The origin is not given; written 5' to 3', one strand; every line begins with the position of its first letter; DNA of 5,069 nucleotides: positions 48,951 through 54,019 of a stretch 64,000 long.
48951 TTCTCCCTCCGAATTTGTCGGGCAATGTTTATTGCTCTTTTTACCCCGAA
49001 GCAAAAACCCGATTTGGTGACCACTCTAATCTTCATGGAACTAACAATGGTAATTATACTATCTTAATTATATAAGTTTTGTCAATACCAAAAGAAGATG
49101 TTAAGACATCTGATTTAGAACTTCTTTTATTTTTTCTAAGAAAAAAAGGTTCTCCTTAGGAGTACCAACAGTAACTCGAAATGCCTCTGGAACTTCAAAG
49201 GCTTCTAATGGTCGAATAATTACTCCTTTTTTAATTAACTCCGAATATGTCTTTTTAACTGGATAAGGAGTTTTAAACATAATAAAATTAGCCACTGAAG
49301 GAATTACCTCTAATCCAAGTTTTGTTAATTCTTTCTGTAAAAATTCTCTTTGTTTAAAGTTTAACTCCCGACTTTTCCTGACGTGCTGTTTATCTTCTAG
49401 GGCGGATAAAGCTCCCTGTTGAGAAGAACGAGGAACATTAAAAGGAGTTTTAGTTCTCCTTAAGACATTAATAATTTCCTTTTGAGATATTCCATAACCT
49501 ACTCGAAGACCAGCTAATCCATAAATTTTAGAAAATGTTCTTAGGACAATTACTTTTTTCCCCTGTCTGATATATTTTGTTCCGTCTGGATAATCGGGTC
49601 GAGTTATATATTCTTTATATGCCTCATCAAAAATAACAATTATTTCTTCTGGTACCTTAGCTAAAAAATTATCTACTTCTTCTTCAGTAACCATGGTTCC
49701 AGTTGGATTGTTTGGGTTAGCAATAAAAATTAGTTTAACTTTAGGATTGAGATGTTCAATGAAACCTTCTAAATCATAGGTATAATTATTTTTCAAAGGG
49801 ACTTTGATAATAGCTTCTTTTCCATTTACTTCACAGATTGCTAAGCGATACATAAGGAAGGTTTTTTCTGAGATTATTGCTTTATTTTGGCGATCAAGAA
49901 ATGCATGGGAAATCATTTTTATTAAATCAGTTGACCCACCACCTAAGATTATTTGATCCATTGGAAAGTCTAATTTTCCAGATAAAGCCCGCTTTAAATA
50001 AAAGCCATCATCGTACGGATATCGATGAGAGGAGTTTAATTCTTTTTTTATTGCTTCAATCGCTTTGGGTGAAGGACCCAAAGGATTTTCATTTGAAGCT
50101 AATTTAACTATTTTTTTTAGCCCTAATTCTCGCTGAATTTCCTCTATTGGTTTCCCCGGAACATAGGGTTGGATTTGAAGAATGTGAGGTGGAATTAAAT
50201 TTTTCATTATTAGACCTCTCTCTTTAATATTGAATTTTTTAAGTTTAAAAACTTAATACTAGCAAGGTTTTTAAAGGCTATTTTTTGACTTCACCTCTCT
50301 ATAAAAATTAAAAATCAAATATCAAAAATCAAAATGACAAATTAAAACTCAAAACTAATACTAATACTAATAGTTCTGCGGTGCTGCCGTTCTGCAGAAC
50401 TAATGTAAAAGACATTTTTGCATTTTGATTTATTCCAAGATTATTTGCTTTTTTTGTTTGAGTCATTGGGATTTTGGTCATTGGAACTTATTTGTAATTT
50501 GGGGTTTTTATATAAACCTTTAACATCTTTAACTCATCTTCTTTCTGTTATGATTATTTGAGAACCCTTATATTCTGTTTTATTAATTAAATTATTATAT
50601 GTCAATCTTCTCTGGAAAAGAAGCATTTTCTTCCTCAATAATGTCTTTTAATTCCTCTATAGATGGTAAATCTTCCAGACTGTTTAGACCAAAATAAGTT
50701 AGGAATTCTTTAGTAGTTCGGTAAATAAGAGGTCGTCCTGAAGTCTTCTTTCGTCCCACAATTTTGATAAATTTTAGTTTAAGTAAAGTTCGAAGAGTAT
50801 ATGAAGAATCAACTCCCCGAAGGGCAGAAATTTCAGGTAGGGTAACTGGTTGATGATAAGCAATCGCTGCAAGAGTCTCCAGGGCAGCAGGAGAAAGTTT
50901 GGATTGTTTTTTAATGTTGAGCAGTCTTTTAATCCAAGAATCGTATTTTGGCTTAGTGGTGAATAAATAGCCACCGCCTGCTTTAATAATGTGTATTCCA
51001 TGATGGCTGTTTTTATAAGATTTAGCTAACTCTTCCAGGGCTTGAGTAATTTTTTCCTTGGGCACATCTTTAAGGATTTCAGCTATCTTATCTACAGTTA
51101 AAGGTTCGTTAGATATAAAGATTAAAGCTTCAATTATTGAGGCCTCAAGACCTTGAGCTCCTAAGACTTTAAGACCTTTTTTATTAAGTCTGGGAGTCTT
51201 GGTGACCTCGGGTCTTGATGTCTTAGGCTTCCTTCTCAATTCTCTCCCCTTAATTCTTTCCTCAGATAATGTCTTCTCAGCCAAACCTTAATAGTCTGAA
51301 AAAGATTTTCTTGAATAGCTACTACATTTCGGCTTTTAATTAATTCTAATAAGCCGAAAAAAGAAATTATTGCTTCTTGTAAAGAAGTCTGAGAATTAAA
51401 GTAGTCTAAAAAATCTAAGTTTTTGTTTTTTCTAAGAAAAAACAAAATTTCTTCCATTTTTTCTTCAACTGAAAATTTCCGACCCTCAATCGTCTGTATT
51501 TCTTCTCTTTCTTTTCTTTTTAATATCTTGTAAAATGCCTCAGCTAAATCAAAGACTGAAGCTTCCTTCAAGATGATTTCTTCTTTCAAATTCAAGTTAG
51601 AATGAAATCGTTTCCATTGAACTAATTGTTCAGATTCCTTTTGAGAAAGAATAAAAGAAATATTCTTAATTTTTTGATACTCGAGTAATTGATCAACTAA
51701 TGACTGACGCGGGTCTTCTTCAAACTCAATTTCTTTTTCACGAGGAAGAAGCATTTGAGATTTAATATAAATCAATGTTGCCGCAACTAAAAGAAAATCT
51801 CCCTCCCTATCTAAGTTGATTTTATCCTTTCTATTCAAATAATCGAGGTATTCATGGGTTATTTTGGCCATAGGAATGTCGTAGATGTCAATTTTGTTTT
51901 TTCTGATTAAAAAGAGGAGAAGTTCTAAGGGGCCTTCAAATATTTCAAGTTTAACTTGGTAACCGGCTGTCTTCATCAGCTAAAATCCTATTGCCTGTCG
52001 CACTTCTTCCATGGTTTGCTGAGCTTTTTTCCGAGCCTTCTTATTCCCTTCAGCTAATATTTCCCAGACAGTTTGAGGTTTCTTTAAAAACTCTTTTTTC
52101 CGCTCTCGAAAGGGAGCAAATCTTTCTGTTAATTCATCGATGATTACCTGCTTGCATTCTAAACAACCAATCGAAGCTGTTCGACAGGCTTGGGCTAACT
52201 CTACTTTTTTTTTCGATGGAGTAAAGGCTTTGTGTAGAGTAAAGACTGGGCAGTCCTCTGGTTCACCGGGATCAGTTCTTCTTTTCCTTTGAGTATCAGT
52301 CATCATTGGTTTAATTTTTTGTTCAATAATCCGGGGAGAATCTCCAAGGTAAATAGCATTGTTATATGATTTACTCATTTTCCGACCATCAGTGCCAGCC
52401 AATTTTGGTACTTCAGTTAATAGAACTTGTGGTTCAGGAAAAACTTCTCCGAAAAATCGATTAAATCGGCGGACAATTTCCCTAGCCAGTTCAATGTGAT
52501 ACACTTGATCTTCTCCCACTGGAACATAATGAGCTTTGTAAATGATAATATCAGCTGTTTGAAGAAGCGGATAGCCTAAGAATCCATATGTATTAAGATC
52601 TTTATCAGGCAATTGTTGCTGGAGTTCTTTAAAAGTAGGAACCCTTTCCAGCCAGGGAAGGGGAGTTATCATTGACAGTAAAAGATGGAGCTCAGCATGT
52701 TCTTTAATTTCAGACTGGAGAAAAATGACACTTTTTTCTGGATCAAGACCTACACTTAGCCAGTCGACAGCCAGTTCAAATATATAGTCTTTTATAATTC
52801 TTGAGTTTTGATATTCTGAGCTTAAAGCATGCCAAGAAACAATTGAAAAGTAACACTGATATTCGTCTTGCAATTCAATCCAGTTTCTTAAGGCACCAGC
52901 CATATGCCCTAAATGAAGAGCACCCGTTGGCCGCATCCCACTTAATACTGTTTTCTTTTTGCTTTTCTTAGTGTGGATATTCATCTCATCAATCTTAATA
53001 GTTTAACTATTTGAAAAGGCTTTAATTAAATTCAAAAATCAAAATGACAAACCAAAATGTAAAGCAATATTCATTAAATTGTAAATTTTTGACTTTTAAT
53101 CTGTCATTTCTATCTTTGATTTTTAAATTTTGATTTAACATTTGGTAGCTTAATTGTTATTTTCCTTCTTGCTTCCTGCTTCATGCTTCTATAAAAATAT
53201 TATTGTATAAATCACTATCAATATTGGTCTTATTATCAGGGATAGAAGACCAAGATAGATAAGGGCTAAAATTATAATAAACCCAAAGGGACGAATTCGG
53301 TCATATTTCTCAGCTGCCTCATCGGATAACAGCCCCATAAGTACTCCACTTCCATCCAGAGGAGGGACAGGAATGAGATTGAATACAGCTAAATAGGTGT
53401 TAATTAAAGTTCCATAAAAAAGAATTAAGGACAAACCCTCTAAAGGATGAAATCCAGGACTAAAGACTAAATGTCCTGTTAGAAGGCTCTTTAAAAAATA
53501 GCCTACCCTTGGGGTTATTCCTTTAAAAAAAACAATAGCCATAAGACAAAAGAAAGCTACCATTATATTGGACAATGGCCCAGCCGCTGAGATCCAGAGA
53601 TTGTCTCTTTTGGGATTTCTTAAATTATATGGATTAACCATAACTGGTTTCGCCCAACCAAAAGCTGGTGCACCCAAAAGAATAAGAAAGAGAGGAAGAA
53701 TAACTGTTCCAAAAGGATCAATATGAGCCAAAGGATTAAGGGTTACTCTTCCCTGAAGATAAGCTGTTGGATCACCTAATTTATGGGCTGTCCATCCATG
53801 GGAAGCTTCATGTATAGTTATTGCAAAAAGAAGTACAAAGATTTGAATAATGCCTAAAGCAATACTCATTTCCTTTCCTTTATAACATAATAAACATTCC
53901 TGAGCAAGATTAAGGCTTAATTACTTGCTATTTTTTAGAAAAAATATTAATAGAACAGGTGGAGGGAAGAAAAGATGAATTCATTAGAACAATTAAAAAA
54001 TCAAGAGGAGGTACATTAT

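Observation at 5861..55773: A mosaic of stuttered words, long hairpins and mini-palindromes fills at least 12 intergenic gaps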

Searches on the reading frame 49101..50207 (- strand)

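Call 8: search_protein_families(library=ncbifam, proteins=[window:49101-50207:-])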
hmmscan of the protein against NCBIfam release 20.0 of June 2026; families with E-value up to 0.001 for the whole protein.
window:49101-50207:- (368 aa): 68 families (the best 25 are shown)
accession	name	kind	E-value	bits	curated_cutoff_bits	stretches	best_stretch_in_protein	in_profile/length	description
TIGR01141.1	hisC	equivalog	2.2e-102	342.6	276.55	1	7-363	2-349/349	histidinol-phosphate transaminase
NF003496.0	PRK05166.1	equivalog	1.9e-84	283.6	540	1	3-365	8-371/373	histidinol-phosphate transaminase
NF002878.0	PRK03321.1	subfamily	1.1e-83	280.9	374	1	6-365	6-350/352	histidinol-phosphate transaminase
NF006580.0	PRK09105.1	subfamily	1.9e-63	214.6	444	1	32-365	47-372/375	pyridoxal phosphate-dependent aminotransferase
NF006014.0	PRK08153.1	equivalog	2.6e-54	184.5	510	1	21-367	23-367/370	pyridoxal phosphate-dependent aminotransferase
NF002877.0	PRK03317.1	equivalog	8.7e-54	182.7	409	1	33-366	33-369/374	histidinol-phosphate transaminase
TIGR01140.1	L_thr_O3P_dcar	equivalog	6.7e-52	176.7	290.55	1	31-356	17-326/331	threonine-phosphate decarboxylase CobD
NF051461.1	pyoverd_PtaA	equivalog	8.1e-52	176.1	500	1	31-358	34-354/359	pyoverdine biosynthesis transaminase PtaA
NF002726.0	PRK02610.1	equivalog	1.1e-50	172.6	391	1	3-366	3-371/374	histidinol-phosphate transaminase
NF041364.1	GntC_guanitoxin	equivalog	1.9e-36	125.7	415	1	53-354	24-346/356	guanitoxin biosynthesis PLP-dependent (S)-gamma-hydroxy-L-arginine cyclodehydratase GntC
NF006225.0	PRK08354.1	equivalog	2.1e-33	116.1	288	1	41-363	24-315/318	putative aminotransferase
NF041091.1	asp_aminotase_Arch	equivalog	5.5e-30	104.4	550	1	62-360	59-371/376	aspartate aminotransferase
NF004870.0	PRK06225.1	equivalog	1.3e-29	103.1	351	1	30-313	27-316/380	pyridoxal phosphate-dependent aminotransferase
NF006756.0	PRK09276.1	subfamily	4.7e-29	101.5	507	1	46-352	45-373/387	LL-diaminopimelate aminotransferase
NF005915.1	PRK07908.1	equivalog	1.3e-27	97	360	1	33-356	14-327/332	Rv2231c family histidinol phosphate aminotransferase CobC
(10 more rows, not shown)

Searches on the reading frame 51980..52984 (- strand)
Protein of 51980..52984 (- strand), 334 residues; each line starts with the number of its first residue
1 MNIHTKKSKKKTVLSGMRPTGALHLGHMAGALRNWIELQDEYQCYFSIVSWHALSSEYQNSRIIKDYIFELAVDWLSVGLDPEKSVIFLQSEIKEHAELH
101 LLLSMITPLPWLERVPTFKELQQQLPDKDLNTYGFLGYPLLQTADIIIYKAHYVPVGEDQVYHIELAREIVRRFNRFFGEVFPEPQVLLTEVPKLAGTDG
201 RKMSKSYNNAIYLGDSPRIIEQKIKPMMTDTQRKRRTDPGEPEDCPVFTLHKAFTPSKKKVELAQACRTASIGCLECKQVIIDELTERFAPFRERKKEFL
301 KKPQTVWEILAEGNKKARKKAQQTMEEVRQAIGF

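Call 85: search_protein_families(library=pfam, max_evalue=1e-8, proteins=[window:51980-52984:-])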
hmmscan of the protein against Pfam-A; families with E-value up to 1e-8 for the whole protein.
window:51980-52984:- (334 aa): 1 family
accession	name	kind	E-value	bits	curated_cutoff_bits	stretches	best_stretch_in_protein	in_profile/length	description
PF00579.31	tRNA-synt_1b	-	6.4e-66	223.1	21.1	1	8-289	3-291/292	tRNA synthetases class I (W and Y)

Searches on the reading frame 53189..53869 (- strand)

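Call 10: search_protein_families(library=pfam, proteins=[window:53189-53869:-])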
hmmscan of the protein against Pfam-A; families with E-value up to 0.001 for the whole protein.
window:53189-53869:- (226 aa): 1 family
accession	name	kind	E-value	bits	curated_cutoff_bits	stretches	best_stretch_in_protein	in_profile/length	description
PF02163.28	Peptidase_M50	-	8.5e-14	51.9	27.2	1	10-185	3-198/221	Peptidase family M50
